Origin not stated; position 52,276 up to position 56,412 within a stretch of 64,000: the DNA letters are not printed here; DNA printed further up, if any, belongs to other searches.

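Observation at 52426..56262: Giant single-polypeptide candidate conflict system: REase-like + TPR solenoid + GreA/B-C-like + PIN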

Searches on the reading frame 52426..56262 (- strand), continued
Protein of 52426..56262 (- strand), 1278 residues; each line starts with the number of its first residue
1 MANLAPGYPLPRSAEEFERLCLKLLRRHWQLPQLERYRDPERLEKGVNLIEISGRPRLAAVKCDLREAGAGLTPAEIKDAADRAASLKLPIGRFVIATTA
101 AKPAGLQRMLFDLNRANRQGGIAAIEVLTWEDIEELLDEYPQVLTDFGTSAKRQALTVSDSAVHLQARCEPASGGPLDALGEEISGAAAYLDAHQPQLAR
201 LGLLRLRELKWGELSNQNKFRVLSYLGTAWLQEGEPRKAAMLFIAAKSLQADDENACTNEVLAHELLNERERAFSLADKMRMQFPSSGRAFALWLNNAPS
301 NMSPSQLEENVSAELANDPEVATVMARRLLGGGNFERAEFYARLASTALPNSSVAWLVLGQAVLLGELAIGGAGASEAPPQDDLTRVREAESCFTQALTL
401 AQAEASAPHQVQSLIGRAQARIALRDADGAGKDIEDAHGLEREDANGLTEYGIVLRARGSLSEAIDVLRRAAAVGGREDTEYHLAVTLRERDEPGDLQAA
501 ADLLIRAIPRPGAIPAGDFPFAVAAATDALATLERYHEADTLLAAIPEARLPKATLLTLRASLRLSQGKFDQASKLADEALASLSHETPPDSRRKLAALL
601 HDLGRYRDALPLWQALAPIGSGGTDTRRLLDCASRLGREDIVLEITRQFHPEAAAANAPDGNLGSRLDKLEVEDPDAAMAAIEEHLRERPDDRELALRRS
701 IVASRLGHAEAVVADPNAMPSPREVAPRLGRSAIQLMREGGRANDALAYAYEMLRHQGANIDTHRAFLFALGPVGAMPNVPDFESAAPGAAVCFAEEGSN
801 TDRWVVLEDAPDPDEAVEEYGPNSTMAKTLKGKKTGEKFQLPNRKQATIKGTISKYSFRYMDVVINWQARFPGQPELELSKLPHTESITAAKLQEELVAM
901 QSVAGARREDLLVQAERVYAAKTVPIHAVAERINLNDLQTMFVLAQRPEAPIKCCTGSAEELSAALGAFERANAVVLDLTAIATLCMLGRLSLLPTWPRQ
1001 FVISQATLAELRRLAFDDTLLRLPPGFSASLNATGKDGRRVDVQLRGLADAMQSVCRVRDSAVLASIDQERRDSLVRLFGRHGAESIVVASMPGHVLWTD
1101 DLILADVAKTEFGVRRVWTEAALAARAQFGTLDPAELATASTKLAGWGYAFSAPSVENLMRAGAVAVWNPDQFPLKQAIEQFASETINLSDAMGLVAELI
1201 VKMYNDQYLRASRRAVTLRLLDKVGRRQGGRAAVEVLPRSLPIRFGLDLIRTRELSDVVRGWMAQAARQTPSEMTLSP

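Call 51: find_related_loci(query=A1, collection=genome_contigs, flank=6000)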
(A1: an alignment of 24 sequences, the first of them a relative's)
Query A1 (1278 aa) in genome_contigs; peptide patterns used: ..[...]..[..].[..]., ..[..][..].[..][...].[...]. (x = any residue, [..] = any of these).
131 stretches matched a pattern; 80 encode a relative of the query (tblastn E <= 1e-3); 75 distinct loci.
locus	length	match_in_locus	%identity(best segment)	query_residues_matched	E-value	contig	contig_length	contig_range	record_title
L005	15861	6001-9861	74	1-1269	0e+0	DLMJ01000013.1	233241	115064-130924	MAG TPA_asm: Candidatus Binatus soli isolate UBA7539 UBA7539_contig_494, whole genome shotgun sequence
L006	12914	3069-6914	73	1-1277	0e+0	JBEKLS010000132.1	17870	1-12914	MAG: Candidatus Binatus sp. isolate SPRUCE 376 SPRUCE_376_132, whole genome shotgun sequence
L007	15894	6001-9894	73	1-1264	0e+0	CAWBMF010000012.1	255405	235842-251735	MAG: uncultured delta proteobacterium isolate MFD00731.bin.1.188 genome assembly, contig: contig_59985, whole genome sho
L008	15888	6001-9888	73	1-1264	0e+0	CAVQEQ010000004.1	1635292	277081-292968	MAG: uncultured delta proteobacterium isolate MFD04434.bin.1.46 genome assembly, contig: contig_6686, whole genome shotg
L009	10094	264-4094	75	1-1277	0e+0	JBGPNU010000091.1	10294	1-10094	MAG: Candidatus Binatus sp. isolate OBJ_0618_7090110_207 k141_195111_length_10294_cov_278.3125, whole genome shotgun seq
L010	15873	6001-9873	73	1-1269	0e+0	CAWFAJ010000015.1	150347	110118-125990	MAG: uncultured delta proteobacterium isolate MFD00991.bin.1.136 genome assembly, contig: contig_56744, whole genome sho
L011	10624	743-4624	72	1-1264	0e+0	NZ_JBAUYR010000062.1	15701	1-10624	MAG: Candidatus Binatus sp. isolate MFD06940_ilm_asm_bin44 k127_273755, whole genome shotgun sequence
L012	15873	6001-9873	73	1-1264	0e+0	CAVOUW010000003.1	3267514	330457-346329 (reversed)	MAG: uncultured delta proteobacterium isolate MFD10064.bin.1.24 genome assembly, contig: contig_9770, whole genome shotg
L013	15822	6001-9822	74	16-1265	0e+0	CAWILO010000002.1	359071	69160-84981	MAG: uncultured delta proteobacterium isolate MFD03346.bin.1.66 genome assembly, contig: contig_1318, whole genome shotg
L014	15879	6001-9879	73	1-1269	0e+0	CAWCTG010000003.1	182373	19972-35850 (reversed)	MAG: Candidatus Binataceae bacterium isolate MFD03399.bin.1.12 genome assembly, contig: contig_16589, whole genome shotg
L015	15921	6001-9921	72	1-1277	0e+0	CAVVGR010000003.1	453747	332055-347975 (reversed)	MAG: uncultured delta proteobacterium isolate MFD01716.bin.2.12 genome assembly, contig: contig_38886, whole genome shot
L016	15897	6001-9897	72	1-1277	0e+0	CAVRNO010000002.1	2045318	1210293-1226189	MAG: Candidatus Binataceae bacterium isolate MFD03726.bin.1.6 genome assembly, contig: contig_15392, whole genome shotgu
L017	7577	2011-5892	73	1-1271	0e+0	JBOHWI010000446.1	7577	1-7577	MAG: Candidatus Binatus sp. isolate TC-B3_metawrap_bin.1 k127_403811, whole genome shotgun sequence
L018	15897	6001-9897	73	1-1277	0e+0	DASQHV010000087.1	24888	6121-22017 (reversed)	MAG TPA_asm: Candidatus Acidiferrales bacterium isolate SMAG_U11842 k141_270434, whole genome shotgun sequence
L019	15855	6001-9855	74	1-1277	0e+0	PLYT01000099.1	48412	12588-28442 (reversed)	MAG: Betaproteobacteria bacterium isolate palsa_1003 73.20120700_P3D.240_contig_128731, whole genome shotgun sequence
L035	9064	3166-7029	58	1-1278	0e+0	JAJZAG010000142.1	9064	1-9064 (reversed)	MAG: Deltaproteobacteria bacterium isolate FK5.bin86 NODE_12644_length_9064_cov_1.568312, whole genome shotgun sequence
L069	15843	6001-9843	33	1-1266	0e+0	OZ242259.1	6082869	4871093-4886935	MAG: Bryobacterales bacterium isolate 0950f91b-628e-4ed9-b989-43c9b73d7c92 genome assembly, chromosome: 1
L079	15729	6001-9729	28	8-1266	1e-103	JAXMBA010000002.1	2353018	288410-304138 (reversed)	MAG: Gemmataceae bacterium isolate STL-PLA24 C1.164.fa-2, whole genome shotgun sequence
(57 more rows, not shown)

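Call 59: search_protein_families(library=pfam, proteins=[L069:6001-9843:+, L079:6001-9729:+], max_evalue=0.01)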
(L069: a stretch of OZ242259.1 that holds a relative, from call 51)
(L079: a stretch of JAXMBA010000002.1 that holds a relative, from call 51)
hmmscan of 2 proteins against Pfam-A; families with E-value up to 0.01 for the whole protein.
L069:6001-9843:+ (1281 aa): 6 families
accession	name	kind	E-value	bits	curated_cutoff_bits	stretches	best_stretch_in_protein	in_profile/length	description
PF20698.3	PIN-TPR-GreABC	-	7.9e-12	46.1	27.8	1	983-1124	1-137/138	PIN domain associated with the TPR-GreAB-C-PIN system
PF13428.12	TPR_14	-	1.5e-07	31.8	23.5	0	269-301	10-42/44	Tetratricopeptide repeat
PF07719.23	TPR_2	-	0.001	19.5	27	0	418-450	2-34/34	Tetratricopeptide repeat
PF13432.12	TPR_16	-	0.0065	17.4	32.7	0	671-712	6-47/65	Tetratricopeptide repeat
PF14559.12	TPR_19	-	0.0084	16.9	25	0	600-622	28-51/68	Tetratricopeptide repeat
PF13424.12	TPR_12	-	0.0094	16.6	30.1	0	387-447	13-75/77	Tetratricopeptide repeat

L079:6001-9729:+ (1243 aa): 6 families
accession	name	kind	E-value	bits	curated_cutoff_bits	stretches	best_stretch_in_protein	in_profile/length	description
PF20698.3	PIN-TPR-GreABC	-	1.1e-21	78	27.8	1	950-1090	1-137/138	PIN domain associated with the TPR-GreAB-C-PIN system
PF13156.12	Mrr_cat_2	-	0.0015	18.9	22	1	22-115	14-104/127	Restriction endonuclease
PF13431.12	TPR_17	-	0.0047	17.5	24.4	0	337-363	2-28/34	Tetratricopeptide repeat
PF13432.12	TPR_16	-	0.0058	17.5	32.7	1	318-365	1-48/65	Tetratricopeptide repeat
PF13371.12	TPR_9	-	0.0076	16.7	35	1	326-384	7-64/73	Tetratricopeptide repeat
PF13428.12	TPR_14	-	0.0085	17.1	23.5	1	315-355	2-42/44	Tetratricopeptide repeat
